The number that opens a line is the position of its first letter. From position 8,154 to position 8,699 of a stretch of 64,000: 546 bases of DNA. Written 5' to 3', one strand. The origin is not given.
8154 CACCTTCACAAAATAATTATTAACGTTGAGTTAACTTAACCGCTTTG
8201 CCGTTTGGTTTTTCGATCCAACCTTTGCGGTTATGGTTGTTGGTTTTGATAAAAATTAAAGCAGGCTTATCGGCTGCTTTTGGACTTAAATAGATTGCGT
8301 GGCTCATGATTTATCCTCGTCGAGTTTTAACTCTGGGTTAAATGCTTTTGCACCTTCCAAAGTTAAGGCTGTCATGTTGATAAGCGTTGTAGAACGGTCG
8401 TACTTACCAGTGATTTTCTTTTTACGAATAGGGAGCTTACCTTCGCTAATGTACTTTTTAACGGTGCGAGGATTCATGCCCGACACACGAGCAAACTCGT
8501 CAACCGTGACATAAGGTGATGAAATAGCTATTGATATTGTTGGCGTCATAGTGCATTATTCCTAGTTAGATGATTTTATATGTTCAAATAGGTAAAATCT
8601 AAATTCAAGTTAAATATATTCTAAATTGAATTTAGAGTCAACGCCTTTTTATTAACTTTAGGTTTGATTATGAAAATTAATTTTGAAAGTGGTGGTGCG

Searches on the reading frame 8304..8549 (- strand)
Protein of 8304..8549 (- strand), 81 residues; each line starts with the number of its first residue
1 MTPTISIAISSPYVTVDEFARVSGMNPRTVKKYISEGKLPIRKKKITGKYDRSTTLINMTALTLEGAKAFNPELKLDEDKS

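Call 91: search_protein_families(library=pfam, proteins=[window:8304-8549:-], max_evalue=0.001)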
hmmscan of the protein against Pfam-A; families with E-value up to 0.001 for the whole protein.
window:8304-8549:- (81 aa): 3 families
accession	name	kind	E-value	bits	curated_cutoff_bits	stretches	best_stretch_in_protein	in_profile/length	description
PF12728.13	HTH_17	-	1.8e-05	25.4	27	1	13-44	1-32/51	Helix-turn-helix domain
PF13411.12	MerR_1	-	8.9e-05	23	21.6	1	15-53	2-41/69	MerR HTH family regulatory protein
PF00376.29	MerR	-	0.00022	21.4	28.2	1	15-42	1-29/38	MerR family regulatory protein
